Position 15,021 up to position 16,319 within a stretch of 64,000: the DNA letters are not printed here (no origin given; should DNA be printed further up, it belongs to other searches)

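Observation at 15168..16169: TruB-acylphosphatase gene fusion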

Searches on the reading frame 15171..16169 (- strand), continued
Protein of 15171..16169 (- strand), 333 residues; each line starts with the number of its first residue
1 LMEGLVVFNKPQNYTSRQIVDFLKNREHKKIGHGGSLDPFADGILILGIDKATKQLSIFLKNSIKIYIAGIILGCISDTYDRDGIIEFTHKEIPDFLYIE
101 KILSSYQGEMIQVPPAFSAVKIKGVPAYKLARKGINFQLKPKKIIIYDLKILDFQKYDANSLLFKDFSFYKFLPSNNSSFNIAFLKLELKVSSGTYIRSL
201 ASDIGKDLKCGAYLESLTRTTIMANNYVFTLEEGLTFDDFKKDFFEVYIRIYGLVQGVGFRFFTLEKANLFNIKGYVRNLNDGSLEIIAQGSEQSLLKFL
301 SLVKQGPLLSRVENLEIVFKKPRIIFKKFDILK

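Call 15: find_encoding_contigs(protein=P0105, flank=4000, max_places=3)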
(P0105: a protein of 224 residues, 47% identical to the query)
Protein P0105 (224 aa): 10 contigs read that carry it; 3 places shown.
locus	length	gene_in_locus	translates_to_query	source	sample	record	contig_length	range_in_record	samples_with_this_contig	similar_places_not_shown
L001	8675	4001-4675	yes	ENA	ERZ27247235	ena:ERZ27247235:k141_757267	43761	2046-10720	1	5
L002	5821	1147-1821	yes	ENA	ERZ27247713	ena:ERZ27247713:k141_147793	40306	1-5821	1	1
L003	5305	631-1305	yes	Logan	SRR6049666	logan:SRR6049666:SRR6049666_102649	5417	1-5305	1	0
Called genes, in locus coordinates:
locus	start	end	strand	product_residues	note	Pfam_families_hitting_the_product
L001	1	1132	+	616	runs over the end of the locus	PF01555:N6_N4_Mtase (faint), PF01170:UPF0020 (weak)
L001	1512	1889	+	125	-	PF01475:FUR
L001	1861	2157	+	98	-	PF13597:NRDD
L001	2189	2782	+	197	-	PF00210:Ferritin (faint), PF02915:Rubrerythrin, PF23458:DUF7130 (weak), PF21349:RUBY_RBDX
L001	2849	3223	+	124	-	PF06397:Desulfoferrod_N, PF01880:Desulfoferrodox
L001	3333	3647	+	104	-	-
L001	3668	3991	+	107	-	PF01588:tRNA_bind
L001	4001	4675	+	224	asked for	PF00849:PseudoU_synth_2 (weak), PF01509:TruB_N, PF16198:TruB_C_2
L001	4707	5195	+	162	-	PF01613:Flavin_Reduct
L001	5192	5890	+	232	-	PF13353:Fer4_12 (weak), PF04055:Radical_SAM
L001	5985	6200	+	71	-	PF08984:DUF1858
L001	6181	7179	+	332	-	PF03227:GILT (faint)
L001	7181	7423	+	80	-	PF00462:Glutaredoxin, PF05768:Glrx-like (weak), PF13417:GST_N_3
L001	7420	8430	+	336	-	PF00044:Gp_dh_N, PF02800:Gp_dh_C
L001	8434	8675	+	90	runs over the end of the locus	-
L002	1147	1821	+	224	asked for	PF00849:PseudoU_synth_2 (weak), PF01509:TruB_N, PF16198:TruB_C_2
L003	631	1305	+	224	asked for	PF00849:PseudoU_synth_2 (weak), PF01509:TruB_N, PF16198:TruB_C_2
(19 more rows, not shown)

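Call 16: find_encoding_contigs(protein=P0103, flank=4000, max_places=3)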
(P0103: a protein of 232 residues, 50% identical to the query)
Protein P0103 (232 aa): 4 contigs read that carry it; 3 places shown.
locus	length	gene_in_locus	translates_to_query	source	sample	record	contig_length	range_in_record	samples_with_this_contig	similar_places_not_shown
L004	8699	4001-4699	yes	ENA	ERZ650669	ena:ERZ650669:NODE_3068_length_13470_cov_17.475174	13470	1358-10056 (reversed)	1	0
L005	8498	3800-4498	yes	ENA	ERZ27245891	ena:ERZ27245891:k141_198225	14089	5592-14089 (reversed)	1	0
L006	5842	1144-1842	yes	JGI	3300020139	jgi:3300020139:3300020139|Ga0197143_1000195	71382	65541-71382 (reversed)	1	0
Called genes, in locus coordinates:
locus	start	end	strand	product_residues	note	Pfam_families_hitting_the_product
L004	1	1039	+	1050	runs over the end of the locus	PF13091:PLDc_2, PF00270:DEAD (faint), PF04851:ResIII (faint), PF00176:SNF2-rel_dom (weak), PF00271:Helicase_C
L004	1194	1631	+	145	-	PF03235:GmrSD_N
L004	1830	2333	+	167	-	-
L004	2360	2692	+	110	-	-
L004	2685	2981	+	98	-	-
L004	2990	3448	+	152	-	PF13366:PDDEXK_3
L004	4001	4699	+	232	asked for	PF01509:TruB_N, PF16198:TruB_C_2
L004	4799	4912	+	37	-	-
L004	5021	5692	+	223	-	PF01063:Aminotran_4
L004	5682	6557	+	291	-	PF00800:PDT, PF01842:ACT (weak)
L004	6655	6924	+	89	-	-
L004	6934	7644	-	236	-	PF17746:SfsA_N, PF03749:SfsA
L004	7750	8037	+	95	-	-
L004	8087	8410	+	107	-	PF01588:tRNA_bind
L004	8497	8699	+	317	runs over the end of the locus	PF02618:YceG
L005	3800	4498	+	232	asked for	PF01509:TruB_N, PF16198:TruB_C_2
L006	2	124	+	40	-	?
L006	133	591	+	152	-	PF13366:PDDEXK_3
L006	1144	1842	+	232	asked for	PF01509:TruB_N, PF16198:TruB_C_2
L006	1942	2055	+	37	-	-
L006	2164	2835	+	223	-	PF01063:Aminotran_4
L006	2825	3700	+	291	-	PF00800:PDT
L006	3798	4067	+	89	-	-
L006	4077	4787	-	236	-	PF17746:SfsA_N, PF03749:SfsA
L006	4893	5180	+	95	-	-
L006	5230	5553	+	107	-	PF01588:tRNA_bind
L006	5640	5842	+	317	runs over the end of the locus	PF02618:YceG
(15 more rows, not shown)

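Call 21: predict_structure(alignment_id=A1)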
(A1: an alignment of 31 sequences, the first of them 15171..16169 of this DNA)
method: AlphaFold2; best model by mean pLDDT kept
length: 333 residues; sequences in the alignment: 31
mean_pLDDT: 92.9   pTM: 0.89
mean pLDDT of the five models: 92.9, 92.2, 92.2, 91.2, 90.8
residues with pLDDT >= 90: 288; 70-90: 24; 50-70: 14; < 50: 7
segments of 3 or more residues with pLDDT < 50: 165-169
pLDDT, mean of each block of 10 residues (from residue 1): 96 97 97 94 98 96 97 94 91 96 97 89 89 91 97 87 50 58 96 96 97 97 95 97 97 96 98 98 97 98 97 97 97 93
secondary structure, 60 per line:
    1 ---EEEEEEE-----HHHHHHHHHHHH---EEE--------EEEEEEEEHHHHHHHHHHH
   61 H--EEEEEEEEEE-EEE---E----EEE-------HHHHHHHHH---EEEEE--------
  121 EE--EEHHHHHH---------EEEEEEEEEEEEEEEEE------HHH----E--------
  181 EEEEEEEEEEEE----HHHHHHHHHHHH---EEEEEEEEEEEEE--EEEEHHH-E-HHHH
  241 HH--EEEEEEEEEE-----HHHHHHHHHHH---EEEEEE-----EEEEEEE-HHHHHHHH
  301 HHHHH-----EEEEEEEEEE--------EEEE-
elements in order: E4-10 H16-27 E31-33 E42-49 H50-61 E64-73 E75-77 E86-88 H96-104 E108-112 H127-132 E142-158 E181-192 H197-208 E212-224 E227-230 H237-242 E245-254 H260-270 E274-279 E285-291 H293-305 E311-320 E329-332

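Call 24: fold_search(model_id=the predicted structure, library=pdb)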
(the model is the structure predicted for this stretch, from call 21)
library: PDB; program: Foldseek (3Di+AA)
matches with E <= 10: 1521; with E <= 0.001: 94
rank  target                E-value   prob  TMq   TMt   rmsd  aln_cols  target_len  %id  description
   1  1r3e_A                5.8e-21  1.00  0.57  0.62   6.7       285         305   31  Crystal Structure of tRNA Pseudouridine Synthase TruB and Its RNA Complex: RNA-protein Recognition Through a Combinati (released 2003-11-04)
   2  2ab4_A                1.4e-20  1.00  0.56  0.62   3.9       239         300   34  Dissecting the Roles of a Strictly Conserved Tyrosine in Substrate Recognition and Catalysis by Pseudouridine 55 Synth (released 2005-12-13)
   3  1k8w_A                2.1e-20  1.00  0.58  0.64   4.3       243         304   27  Crystal structure of the E. coli pseudouridine synthase TruB bound to a T stem-loop RNA (released 2001-12-31)
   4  1ze2_A                2.5e-19  1.00  0.57  0.63   3.8       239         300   33  Conformational change of pseudouridine 55 synthase upon its association with RNA substrate (released 2005-04-26)
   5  1zl3_A                2.9e-19  1.00  0.59  0.64   3.8       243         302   27  Coupling of active site motions and RNA binding (released 2005-08-09)
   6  1ze1_A                5.2e-19  1.00  0.53  0.57   8.6       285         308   29  Conformational Change of Pseudouridine 55 Synthase upon Its Association with RNA Substrate (released 2005-04-26)
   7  8jfx                  5.2e-17  1.00  0.52  0.74   2.8       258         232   29  TruB domain of TruB1 (released 2024-05-22)
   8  1sgv_A                3.3e-15  1.00  0.50  0.63   3.9       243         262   25  STRUCTURE OF TRNA PSI55 PSEUDOURIDINE SYNTHASE (TRUB) (released 2004-03-02)
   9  1sgv_B                4.3e-15  1.00  0.50  0.62   4.1       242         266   24  STRUCTURE OF TRNA PSI55 PSEUDOURIDINE SYNTHASE (TRUB) (released 2004-03-02)
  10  1ze1_D                1.4e-14  1.00  0.52  0.60   6.9       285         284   24  Conformational Change of Pseudouridine 55 Synthase upon Its Association with RNA Substrate (released 2005-04-26)
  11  1r3f                  6.3e-14  1.00  0.48  0.57   6.6       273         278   21  Crystal Structure of tRNA Pseudouridine Synthase TruB and Its RNA Complex: RNA-protein Recognition Through a Combination (released 2003-11-04)
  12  3hax_A                1.4e-13  1.00  0.48  0.48   4.8       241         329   24  Crystal structure of a substrate-bound Gar1-minus H/ACA RNP from Pyrococcus furiosus (released 2009-06-23)
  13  2ey4_A                6.5e-13  1.00  0.47  0.47  12.4       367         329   19  Crystal Structure of a Cbf5-Nop10-Gar1 Complex (released 2006-01-24)
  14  3mqk_A                8.6e-13  1.00  0.45  0.46   6.8       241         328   24  Cbf5-Nop10-Gar1 complex binding with 17mer RNA containing ACA trinucleotide (released 2010-12-29)
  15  2ey4_B                9.1e-13  1.00  0.47  0.48  11.6       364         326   18  Crystal Structure of a Cbf5-Nop10-Gar1 Complex (released 2006-01-24)
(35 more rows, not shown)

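Call 31: search_protein_representatives(alignment_id=A1)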
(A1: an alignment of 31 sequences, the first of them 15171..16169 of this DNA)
Query: 31 sequences, 303 profile positions. Proteins with E-value up to 0.001 (for the whole library): 52209; up to 1e-10: 27933; up to 1e-30: 12099. The best 150 are listed.
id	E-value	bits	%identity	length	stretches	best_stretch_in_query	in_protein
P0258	4.4e-130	449.7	-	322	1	1-302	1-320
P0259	4.4e-124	430.0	-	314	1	1-303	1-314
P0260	7.6e-117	406.2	-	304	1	1-302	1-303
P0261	5.2e-113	393.6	-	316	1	1-302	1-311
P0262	5.8e-112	390.2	-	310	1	1-302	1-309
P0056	3.4e-111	387.7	-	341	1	1-302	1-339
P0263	6.1e-110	383.6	-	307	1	1-302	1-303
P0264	9.1e-110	383.0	-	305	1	1-303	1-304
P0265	1.6e-102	359.2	-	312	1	1-302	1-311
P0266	5.4e-100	350.9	-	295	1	1-293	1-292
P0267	1.3e-99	349.6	-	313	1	1-302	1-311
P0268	1.8e-98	345.9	-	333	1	1-302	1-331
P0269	2.0e-93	329.3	-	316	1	2-303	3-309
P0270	6.9e-91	321.0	-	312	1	1-294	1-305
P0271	8.9e-90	317.3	-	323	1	1-303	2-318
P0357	4.3e-65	236.3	-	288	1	1-295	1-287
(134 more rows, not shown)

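Call 33: find_encoding_contigs(protein=P0057, flank=5000, max_places=1)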
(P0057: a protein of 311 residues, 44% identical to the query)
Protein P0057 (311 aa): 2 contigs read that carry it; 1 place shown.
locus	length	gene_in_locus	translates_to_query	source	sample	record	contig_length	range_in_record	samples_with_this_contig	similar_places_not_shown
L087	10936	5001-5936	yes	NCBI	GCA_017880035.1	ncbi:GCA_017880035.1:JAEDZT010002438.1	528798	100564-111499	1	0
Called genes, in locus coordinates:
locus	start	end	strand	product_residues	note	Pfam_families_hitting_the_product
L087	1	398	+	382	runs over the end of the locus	PF10502:Peptidase_S26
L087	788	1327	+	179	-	-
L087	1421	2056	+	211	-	-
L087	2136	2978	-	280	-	PF02585:PIG-L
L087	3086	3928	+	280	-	-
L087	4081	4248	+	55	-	-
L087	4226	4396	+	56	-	-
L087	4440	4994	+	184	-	PF01966:HD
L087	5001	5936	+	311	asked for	PF01509:TruB_N, PF00708:Acylphosphatase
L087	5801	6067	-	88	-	-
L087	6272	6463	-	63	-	PF20607:DUF6800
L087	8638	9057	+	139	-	PF00072:Response_reg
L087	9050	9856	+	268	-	PF02384:N6_Mtase, PF03602:Cons_hypoth95, PF05175:MTS, PF13847:Methyltransf_31 (weak)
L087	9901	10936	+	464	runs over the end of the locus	PF04055:Radical_SAM, PF13353:Fer4_12 (weak), PF13186:SPASM (weak)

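Call 34: find_encoding_contigs(protein=P0092, flank=5000, max_places=1)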
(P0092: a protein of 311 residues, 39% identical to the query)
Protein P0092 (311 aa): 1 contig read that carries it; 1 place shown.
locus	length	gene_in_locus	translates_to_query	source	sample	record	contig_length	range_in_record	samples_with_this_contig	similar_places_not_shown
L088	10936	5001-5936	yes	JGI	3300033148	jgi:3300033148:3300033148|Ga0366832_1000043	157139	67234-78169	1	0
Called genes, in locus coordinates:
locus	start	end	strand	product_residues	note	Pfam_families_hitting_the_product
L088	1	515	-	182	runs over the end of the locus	PF07352:Phage_Mu_Gam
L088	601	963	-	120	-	-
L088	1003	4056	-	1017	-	PF00580:UvrD-helicase, PF13245:AAA_19, PF13361:UvrD_C, PF13538:UvrD_C_2 (faint), PF12705:PDDEXK_1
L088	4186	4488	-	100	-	PF00550:PP-binding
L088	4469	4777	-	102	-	PF00550:PP-binding (weak)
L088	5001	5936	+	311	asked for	PF01509:TruB_N, PF16198:TruB_C_2, PF00708:Acylphosphatase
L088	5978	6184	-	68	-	-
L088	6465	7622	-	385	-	PF01702:TGT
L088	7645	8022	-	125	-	PF06262:Zincin_1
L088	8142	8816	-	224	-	-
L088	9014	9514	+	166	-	-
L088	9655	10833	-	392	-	PF16656:Pur_ac_phosph_N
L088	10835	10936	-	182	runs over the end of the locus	-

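Call 35: find_encoding_contigs(protein=P0001, flank=10000, max_places=2)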
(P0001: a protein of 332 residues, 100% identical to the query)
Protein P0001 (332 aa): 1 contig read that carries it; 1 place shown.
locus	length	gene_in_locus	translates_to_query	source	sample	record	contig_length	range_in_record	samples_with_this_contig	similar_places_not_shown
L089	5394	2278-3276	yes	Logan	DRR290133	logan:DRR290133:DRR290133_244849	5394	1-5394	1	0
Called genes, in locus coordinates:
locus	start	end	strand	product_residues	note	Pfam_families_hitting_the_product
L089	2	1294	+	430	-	?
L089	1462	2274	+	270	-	PF00924:MS_channel_2nd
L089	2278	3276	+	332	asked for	PF01509:TruB_N, PF00708:Acylphosphatase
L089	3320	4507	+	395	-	-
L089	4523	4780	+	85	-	-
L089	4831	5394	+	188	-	?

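Call 67: find_homologous_proteins(query=P0357, max_evalue=1e-40)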
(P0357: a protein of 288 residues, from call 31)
Query P0357 (288 aa): 13 proteins with E <= 1e-40 among 1909 candidates.
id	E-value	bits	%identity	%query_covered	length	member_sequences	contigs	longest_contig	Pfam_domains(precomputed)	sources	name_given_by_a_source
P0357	1.1e-182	624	100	100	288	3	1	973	PF01509.24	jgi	-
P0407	1.7e-169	580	94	100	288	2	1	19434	PF01509.24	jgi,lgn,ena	-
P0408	2.4e-107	377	64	100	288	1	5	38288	PF01509.24,PF16198.11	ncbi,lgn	-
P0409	5.5e-104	366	63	99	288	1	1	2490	PF01509.24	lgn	-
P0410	4.9e-98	346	61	99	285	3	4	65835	PF01509.24,PF16198.11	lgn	-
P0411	1.1e-49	187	54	68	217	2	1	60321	PF01509.24,PF00849.28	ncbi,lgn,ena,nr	ncbi:MAG: tRNA pseudouridine(55) synthase TruB [Candidatus Pacebacteria bacterium]|nr:tRNA pseudouri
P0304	1.3e-49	187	46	80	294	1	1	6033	PF01509.24,PF00708.25,PF16198.11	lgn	-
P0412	4.3e-49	185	52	73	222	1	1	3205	PF01509.24,PF00849.28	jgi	jgi:tRNA pseudouridine55 synthase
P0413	3.5e-48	182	53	68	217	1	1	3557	PF01509.24,PF00849.28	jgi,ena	-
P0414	1.4e-47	180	54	68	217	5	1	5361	PF01509.24,PF00849.28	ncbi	ncbi:MAG: tRNA pseudouridine(55) synthase TruB [Candidatus Paceibacterota bacterium]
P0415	1.2e-46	177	45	83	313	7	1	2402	PF01509.24,PF00708.25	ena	-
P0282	1.5e-45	174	45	83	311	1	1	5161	PF01509.24,PF00708.25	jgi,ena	-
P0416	1.1e-42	164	40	97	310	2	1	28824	PF01509.24,PF00708.25,PF16198.11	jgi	-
